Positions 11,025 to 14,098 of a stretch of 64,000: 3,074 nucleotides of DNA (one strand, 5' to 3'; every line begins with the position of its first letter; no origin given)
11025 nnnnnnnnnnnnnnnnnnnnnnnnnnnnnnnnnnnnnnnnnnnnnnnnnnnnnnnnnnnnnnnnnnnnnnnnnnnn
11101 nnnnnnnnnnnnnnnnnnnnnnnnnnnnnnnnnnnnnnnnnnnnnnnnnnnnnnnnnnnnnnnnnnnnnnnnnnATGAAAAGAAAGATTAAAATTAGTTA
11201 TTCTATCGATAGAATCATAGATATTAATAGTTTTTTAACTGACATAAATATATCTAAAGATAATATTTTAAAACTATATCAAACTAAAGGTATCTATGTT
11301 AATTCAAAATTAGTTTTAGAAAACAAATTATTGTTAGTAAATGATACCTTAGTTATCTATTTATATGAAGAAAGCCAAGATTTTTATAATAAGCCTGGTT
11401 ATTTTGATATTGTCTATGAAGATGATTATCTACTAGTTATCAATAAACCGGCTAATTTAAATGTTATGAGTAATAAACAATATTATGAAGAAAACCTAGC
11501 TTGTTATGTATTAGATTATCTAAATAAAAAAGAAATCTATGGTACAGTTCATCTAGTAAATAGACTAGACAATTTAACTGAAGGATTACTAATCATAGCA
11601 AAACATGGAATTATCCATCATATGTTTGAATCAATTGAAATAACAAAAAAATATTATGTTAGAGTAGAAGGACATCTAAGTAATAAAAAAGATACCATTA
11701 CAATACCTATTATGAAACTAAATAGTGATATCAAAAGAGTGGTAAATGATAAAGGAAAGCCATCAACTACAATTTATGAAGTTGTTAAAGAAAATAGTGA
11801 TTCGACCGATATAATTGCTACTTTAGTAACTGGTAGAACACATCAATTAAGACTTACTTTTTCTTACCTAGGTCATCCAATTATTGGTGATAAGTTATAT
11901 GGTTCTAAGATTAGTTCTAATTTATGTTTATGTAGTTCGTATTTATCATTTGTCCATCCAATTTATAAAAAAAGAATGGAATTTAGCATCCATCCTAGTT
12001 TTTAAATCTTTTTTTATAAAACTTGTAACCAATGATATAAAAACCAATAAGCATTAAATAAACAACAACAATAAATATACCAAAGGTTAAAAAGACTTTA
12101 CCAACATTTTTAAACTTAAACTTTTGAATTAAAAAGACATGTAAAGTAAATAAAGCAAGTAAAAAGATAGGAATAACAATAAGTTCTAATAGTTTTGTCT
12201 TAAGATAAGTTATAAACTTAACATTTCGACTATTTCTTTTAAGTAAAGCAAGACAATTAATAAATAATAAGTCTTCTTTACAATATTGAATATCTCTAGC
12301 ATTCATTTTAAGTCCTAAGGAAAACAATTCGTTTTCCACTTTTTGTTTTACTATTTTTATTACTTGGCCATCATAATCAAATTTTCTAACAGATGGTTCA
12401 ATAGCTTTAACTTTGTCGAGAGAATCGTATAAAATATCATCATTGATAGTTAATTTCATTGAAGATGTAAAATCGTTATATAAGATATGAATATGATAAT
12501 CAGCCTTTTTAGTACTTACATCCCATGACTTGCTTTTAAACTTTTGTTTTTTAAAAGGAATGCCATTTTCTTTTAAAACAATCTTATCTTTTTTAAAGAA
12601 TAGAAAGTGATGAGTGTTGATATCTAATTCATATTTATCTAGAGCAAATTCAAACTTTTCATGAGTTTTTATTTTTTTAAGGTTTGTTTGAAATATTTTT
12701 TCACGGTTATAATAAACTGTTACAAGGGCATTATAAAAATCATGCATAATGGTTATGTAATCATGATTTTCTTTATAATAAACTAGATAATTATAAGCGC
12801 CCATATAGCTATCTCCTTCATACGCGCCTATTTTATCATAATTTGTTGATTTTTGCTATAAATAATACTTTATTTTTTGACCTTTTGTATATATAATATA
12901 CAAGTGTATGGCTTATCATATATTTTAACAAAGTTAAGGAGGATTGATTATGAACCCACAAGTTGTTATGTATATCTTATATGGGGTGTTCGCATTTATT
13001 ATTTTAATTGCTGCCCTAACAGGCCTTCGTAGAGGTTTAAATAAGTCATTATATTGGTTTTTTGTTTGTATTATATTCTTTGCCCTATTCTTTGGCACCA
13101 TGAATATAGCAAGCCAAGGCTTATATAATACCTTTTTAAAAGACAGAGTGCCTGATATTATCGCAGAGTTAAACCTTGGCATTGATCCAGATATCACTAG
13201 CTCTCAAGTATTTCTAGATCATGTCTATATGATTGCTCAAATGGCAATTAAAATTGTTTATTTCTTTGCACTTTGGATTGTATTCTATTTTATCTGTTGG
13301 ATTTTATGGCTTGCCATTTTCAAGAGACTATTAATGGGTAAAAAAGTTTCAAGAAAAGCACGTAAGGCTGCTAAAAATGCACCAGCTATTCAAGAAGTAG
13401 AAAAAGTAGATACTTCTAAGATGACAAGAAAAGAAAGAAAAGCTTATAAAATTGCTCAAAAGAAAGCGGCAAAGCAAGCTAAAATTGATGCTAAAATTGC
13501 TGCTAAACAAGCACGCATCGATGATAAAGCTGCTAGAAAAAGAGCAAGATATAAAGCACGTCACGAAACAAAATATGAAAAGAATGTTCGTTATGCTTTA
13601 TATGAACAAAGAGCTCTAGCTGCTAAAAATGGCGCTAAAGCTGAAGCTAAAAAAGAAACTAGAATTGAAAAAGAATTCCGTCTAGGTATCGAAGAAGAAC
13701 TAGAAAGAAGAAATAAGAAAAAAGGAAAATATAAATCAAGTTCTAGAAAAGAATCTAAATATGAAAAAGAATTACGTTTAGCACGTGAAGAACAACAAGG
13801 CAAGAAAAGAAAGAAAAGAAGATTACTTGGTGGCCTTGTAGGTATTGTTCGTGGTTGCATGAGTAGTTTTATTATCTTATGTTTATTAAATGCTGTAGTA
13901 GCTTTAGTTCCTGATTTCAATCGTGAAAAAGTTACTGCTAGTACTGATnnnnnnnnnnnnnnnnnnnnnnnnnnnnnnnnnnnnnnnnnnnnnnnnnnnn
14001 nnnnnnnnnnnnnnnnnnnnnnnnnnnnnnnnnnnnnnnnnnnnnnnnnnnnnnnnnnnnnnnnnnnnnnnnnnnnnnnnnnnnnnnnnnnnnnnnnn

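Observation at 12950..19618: Giant 2,222-aa protein: CvpA-like membrane anchor fused to a roughly 1,900-aa extracellular repeat region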

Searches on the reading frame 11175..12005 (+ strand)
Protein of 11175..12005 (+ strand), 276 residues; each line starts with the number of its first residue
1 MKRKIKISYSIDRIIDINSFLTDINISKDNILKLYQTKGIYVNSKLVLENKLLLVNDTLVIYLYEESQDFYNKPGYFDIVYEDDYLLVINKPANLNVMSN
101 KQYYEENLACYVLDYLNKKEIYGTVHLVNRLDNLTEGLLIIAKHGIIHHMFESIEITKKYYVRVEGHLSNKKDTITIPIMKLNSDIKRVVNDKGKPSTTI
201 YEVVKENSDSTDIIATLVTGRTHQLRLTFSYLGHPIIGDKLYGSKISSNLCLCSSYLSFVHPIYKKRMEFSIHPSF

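Call 13: search_protein_families(library=pfam, proteins=[window:11175-12005:+], max_evalue=0.001)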
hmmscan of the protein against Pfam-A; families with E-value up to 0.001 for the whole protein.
window:11175-12005:+ (276 aa): 1 family
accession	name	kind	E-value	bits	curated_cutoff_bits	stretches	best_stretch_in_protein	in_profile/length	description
PF00849.27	PseudoU_synth_2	-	5.1e-25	88.9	26.8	1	85-230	1-151/152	RNA pseudouridylate synthase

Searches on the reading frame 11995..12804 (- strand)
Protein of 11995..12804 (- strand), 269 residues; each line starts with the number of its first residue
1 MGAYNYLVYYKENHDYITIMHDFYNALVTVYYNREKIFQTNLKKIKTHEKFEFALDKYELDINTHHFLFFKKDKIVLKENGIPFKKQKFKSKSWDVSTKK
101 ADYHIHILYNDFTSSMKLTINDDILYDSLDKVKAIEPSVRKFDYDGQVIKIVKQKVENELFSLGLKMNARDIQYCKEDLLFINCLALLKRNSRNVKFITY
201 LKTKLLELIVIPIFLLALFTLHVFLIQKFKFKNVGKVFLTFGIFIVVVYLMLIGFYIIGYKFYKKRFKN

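Call 13: search_protein_families(library=pfam, proteins=[window:11995-12804:-], max_evalue=0.001)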
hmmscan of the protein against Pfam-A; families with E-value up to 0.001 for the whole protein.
window:11995-12804:- (269 aa): 0 families

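Call 90: search_protein_families(library=phrogs, proteins=[window:11995-12804:-], max_evalue=0.01)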
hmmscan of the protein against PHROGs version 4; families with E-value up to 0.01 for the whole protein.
window:11995-12804:- (269 aa): 0 families

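Call 91: search_protein_families(library=padloc, proteins=[window:11995-12804:-], max_evalue=0.01)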
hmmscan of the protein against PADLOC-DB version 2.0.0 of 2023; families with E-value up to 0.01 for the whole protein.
window:11995-12804:- (269 aa): 0 families

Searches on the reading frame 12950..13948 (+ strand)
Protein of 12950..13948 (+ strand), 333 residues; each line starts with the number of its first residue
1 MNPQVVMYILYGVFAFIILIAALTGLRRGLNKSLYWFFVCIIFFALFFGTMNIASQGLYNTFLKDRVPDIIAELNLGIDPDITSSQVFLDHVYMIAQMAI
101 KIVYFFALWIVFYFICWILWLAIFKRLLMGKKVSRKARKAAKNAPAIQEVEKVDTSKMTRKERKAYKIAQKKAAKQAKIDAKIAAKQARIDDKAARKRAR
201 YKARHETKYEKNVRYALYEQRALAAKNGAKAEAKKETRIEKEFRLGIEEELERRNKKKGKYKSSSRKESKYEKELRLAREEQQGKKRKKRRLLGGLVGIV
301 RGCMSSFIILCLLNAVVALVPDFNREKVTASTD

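Call 24: search_protein_families(library=pfam, proteins=[window:12950-13948:+], max_evalue=10)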
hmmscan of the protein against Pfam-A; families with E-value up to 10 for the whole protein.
seq(333 aa): 5 families
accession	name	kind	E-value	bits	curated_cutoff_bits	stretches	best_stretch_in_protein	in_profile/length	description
PF07332.16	Phage_holin_3_6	-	0.011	16.3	28.4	1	272-319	16-62/116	Putative Actinobacterial Holin-X, holin superfamily III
PF22251.1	PFF1_TM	-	0.014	15.4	32.3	1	97-230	89-219/300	Vacuolar membrane protease, transmembrane domain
PF05434.16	Tmemb_9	-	0.022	15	28.6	1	99-188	49-136/145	TMEM9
PF13567.11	DUF4131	-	0.041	14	31.6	1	13-55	10-50/165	Domain of unknown function (DUF4131)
PF02674.22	Colicin_V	-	0.85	10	29.3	1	291-317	96-122/144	Colicin V production protein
